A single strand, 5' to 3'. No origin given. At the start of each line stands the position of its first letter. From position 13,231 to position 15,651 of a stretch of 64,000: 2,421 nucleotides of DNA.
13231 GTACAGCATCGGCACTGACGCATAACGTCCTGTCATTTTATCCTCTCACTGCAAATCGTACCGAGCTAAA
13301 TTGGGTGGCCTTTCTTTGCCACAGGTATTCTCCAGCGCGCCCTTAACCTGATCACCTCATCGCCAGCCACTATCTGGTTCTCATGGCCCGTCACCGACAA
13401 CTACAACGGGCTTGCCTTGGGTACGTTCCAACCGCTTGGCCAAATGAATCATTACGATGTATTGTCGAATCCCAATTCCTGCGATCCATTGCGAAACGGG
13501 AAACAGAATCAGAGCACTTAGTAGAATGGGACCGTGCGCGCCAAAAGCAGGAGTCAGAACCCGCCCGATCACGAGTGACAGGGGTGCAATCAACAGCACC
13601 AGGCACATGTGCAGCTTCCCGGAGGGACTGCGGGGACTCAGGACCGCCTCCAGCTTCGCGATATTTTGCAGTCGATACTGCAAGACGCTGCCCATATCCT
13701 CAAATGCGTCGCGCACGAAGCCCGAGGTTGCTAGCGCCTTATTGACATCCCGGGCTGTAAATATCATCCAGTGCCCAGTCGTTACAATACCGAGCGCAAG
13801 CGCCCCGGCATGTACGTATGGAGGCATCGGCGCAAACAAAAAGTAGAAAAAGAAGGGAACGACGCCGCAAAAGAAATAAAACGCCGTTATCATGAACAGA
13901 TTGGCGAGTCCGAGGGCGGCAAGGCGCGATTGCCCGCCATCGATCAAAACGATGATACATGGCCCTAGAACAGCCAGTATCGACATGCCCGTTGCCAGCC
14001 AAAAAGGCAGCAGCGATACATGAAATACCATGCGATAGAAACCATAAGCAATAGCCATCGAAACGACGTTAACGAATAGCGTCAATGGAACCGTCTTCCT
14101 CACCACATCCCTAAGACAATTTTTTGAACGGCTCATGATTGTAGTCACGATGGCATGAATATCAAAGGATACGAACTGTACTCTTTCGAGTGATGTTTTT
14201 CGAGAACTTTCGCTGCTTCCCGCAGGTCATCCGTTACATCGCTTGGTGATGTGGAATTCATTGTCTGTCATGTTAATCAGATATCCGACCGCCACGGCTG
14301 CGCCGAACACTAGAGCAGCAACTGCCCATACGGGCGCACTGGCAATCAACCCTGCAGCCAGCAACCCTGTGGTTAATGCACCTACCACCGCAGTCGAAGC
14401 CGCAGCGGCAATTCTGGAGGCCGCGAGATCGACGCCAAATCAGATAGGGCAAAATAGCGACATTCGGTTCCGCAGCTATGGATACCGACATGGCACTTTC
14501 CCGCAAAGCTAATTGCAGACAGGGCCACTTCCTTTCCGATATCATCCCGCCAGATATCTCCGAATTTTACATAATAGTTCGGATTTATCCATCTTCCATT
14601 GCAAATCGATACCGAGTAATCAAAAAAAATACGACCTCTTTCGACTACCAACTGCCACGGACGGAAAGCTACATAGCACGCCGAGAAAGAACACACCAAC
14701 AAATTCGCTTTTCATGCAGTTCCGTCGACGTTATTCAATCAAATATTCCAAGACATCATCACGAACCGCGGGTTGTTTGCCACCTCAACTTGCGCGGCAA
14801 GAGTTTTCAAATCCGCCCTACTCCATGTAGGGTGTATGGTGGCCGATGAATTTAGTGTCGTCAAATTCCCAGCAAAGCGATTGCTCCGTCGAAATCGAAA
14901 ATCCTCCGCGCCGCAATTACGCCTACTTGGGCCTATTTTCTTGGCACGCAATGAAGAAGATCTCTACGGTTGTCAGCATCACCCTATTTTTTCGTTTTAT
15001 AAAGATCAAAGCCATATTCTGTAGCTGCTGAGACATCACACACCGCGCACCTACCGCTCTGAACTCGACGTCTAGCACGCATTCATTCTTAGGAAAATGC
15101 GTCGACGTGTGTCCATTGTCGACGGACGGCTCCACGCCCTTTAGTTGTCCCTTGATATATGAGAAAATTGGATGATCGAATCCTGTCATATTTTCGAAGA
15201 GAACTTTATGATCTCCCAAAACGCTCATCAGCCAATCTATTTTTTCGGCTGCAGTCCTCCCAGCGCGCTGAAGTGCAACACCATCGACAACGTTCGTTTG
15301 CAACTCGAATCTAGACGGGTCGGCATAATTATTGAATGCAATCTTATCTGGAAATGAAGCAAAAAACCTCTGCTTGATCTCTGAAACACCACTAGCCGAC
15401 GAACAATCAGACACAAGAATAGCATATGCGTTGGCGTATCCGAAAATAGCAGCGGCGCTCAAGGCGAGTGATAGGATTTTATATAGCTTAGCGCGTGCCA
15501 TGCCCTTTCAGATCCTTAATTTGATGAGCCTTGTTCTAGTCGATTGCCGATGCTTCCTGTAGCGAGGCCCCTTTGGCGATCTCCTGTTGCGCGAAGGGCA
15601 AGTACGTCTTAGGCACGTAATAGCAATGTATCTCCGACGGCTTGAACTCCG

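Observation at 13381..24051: Array of three immunity paralogs, each preceded by a progressively more decayed copy of the same effector module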

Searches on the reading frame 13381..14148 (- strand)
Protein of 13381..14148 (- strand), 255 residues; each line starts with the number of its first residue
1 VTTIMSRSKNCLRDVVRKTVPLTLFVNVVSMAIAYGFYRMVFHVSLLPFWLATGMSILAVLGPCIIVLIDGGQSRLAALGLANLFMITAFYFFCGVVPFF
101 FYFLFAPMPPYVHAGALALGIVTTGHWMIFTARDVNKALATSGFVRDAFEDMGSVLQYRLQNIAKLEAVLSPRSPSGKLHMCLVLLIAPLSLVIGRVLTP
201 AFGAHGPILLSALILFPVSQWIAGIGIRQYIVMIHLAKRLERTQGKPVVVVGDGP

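Call 8: search_protein_families(library=pfam, proteins=[window:13381-14148:-], max_evalue=0.1)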
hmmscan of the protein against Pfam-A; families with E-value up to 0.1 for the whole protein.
window:13381-14148:- (255 aa): 0 families

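Call 9: search_protein_families(library=ncbifam, proteins=[window:13381-14148:-], max_evalue=0.1)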
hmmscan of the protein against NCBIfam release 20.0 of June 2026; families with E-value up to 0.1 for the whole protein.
window:13381-14148:- (255 aa): 0 families

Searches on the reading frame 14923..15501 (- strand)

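Call 8: search_protein_families(library=pfam, proteins=[window:14923-15501:-], max_evalue=0.1)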
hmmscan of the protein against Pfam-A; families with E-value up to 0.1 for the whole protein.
window:14923-15501:- (192 aa): 1 family
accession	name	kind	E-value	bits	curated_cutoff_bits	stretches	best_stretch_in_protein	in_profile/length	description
PF21761.2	RedAm-like_C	-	0.068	13.9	27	0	2-54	3-55/127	NADPH-dependent reductive aminase-like, C-terminal domain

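Call 9: search_protein_families(library=ncbifam, proteins=[window:14923-15501:-], max_evalue=0.1)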
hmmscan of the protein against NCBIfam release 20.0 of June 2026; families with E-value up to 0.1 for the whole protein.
window:14923-15501:- (192 aa): 0 families
